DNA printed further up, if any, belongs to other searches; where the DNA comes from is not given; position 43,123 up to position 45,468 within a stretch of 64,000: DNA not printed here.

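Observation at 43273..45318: Phosphoesterase (PLC/AcpA family) with an N-terminal 11-residue-periodic Cys-x-x-Trp ladder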

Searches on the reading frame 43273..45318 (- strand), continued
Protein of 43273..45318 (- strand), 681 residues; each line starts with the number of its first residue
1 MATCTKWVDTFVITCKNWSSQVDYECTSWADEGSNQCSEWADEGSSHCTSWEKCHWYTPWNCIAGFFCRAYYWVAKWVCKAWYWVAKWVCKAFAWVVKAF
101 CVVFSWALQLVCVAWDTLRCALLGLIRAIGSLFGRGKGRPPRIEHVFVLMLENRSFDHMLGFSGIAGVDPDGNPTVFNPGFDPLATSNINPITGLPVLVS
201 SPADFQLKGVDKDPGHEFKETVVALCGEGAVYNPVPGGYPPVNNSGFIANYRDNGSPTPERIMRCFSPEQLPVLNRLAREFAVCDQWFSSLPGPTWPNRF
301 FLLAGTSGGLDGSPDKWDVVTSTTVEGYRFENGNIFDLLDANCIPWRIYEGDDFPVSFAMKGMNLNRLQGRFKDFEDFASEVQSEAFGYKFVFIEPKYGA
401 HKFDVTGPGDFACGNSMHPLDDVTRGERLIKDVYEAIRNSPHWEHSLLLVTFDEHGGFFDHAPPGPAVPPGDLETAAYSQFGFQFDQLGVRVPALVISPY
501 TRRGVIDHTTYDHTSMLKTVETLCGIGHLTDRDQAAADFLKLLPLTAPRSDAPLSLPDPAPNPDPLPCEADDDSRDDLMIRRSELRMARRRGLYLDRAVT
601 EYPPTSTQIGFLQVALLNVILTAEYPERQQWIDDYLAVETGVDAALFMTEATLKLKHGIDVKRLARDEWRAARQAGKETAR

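Call 28: find_encoding_contigs(protein=P0100, flank=6000, max_places=2)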
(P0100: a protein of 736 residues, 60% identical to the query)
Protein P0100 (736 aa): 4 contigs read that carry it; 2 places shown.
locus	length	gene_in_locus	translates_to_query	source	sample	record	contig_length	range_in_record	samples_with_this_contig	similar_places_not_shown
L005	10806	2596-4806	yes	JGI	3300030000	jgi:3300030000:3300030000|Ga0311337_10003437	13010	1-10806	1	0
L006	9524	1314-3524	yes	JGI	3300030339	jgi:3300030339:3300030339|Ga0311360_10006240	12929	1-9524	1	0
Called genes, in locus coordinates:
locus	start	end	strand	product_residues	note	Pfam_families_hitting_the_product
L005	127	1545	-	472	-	PF02927:CelD_N, PF00759:Glyco_hydro_9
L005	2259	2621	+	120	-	-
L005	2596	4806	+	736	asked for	PF04185:Phosphoesterase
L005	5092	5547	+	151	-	PF00226:DnaJ, PF13619:KTSC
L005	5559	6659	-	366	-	PF00108:Thiolase_N (faint), PF08545:ACP_syn_III, PF08541:ACP_syn_III_C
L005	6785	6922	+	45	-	-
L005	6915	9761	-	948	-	PF00005:ABC_tran (faint), PF02463:SMC_N (faint), PF13191:AAA_16 (faint), PF13555:AAA_29 (faint), PF20703:nSTAND1 (faint), PF17760:UvrA_inter, PF00684:DnaJ_CXXCXGXG (faint), PF17755:UvrA_DNA-bind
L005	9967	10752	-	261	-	PF01464:SLT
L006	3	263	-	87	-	?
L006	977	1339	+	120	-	-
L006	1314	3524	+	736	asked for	PF04185:Phosphoesterase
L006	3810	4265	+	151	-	PF00226:DnaJ, PF13619:KTSC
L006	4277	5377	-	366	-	PF00108:Thiolase_N (faint), PF08545:ACP_syn_III, PF08541:ACP_syn_III_C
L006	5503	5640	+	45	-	-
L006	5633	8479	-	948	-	PF00005:ABC_tran (faint), PF02463:SMC_N (faint), PF13191:AAA_16 (faint), PF13555:AAA_29 (faint), PF20703:nSTAND1 (faint), PF17760:UvrA_inter, PF00684:DnaJ_CXXCXGXG (faint), PF17755:UvrA_DNA-bind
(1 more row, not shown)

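Call 29: predict_structure(alignment_id=A1)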
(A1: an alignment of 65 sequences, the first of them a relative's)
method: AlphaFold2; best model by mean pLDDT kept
length: 681 residues; sequences in the alignment: 65
mean_pLDDT: 77.5   pTM: 0.76
mean pLDDT of the five models: 77.5, 77.0, 76.0, 72.1, 71.3
residues with pLDDT >= 90: 166; 70-90: 325; 50-70: 141; < 50: 49
segments of 3 or more residues with pLDDT < 50: 1-3, 135-137, 292-298, 301-326, 473-479
pLDDT, mean of each block of 10 residues (from residue 1): 51 59 72 82 80 67 79 84 81 71 66 69 70 56 90 80 93 92 90 92 86 71 83 64 87 88 93 96 86 44 36 41 51 76 87 68 70 91 93 81 57 75 90 98 96 72 69 48 65 92 94 83 82 82 93 97 76 76 91 86 73 76 75 85 89 87 82 72 53
secondary structure, 60 per line:
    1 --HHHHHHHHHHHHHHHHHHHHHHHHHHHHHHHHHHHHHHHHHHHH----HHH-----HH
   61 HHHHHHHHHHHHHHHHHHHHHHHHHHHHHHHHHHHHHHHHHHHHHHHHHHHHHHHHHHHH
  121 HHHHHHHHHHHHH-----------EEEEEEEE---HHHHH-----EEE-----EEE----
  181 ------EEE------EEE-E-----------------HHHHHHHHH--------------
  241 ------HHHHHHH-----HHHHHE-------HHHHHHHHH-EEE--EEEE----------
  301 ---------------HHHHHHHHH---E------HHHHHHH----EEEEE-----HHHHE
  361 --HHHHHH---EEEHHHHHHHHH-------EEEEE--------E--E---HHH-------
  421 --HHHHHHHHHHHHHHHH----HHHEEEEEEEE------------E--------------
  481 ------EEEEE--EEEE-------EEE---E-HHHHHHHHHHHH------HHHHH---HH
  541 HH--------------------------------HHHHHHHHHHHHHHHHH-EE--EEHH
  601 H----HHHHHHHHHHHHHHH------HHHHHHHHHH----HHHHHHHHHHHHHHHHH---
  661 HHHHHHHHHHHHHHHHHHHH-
elements in order (helices of 4 or more, strands of 3 or more residues): H3-46 H59-133 E145-152 H156-160 E166-168 E174-176 E187-189 E196-198 H218-226 H247-253 H259-263 H272-280 E282-284 E287-290 H316-324 H335-341 E346-350 H356-359 H363-368 E372-374 H375-383 E391-395 H423-438 E446-453 E487-491 E494-497 E505-507 H513-524 H531-535 H539-542 H575-591 H606-620 H627-636 H641-657 H661-680

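Call 35: fold_search(model_id=the predicted structure, library=pdb)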
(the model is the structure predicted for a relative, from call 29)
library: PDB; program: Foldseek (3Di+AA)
matches with E <= 10: 139; with E <= 0.001: 33
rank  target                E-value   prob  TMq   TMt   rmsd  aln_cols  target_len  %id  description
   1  8haw_A                8.0e-27  1.00  0.52  0.72   7.6       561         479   26  An auto-activation mechanism of plant non-specific phospholipase C (released 2023-01-25)
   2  8k3g_A                6.5e-24  1.00  0.49  0.75   5.5       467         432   26  Crystal structure of non-specific phospholipase C RePLC (Rasamsonia emersonii) (released 2024-07-10)
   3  8k3g_B                1.2e-23  1.00  0.48  0.74   5.7       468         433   26  Crystal structure of non-specific phospholipase C RePLC (Rasamsonia emersonii) (released 2024-07-10)
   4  8hav_A                1.7e-23  1.00  0.48  0.79   5.1       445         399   29  An auto-activation mechanism of plant non-specific phospholipase C (released 2023-01-25)
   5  8yk5_B                2.9e-16  1.00  0.42  0.44   7.4       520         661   20  Structure of glycerophosphoethanolamine ethanolaminephosphodiesterase from Streptomyces sanglieri (released 2024-04-03)
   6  8yk5_A                9.1e-16  1.00  0.42  0.43   8.0       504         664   21  Structure of glycerophosphoethanolamine ethanolaminephosphodiesterase from Streptomyces sanglieri (released 2024-04-03)
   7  9gy2_A                4.2e-15  1.00  0.40  0.42   8.6       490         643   21  Non-Hemolytic Phospholipase C (PLC N) (released 2025-10-15)
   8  9gye                  4.5e-15  1.00  0.40  0.40   7.9       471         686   19  Hemolytic Phospholipase C (PLC H) (released 2025-10-15)
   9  9gy2_B                7.1e-15  1.00  0.41  0.43   7.7       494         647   20  Non-Hemolytic Phospholipase C (PLC N) (released 2025-10-15)
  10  2d1g_A                5.4e-13  1.00  0.38  0.53   9.0       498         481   18  Structure of Francisella tularensis Acid Phosphatase A (AcpA) bound to orthovanadate (released 2006-08-15)
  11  2d1g_B                4.5e-12  1.00  0.39  0.55   8.4       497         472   17  Structure of Francisella tularensis Acid Phosphatase A (AcpA) bound to orthovanadate (released 2006-08-15)
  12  3ed4_B                7.2e-05  1.00  0.22  0.30  12.9       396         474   12  Crystal structure of putative arylsulfatase from escherichia coli (released 2008-09-16)
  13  3lxq_B                8.4e-05  1.00  0.23  0.36   8.5       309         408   14  The Crystal Structure of a Protein in the Alkaline Phosphatase Superfamily from Vibrio parahaemolyticus to 1.95A (released 2010-03-09)
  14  3lxq_A                1.5e-04  1.00  0.23  0.35   9.4       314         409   13  The Crystal Structure of a Protein in the Alkaline Phosphatase Superfamily from Vibrio parahaemolyticus to 1.95A (released 2010-03-09)
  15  1e3c_P                1.6e-04  1.00  0.24  0.32  10.0       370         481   12  Crystal structure of an Arylsulfatase A mutant C69S soaked in synthetic substrate (released 2001-03-05)
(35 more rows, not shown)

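Call 57: search_protein_families(library=padloc, proteins=[window:43273-45318:-], max_evalue=0.1)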
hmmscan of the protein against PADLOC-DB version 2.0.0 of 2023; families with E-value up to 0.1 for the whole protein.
window:43273-45318:- (681 aa): 0 families
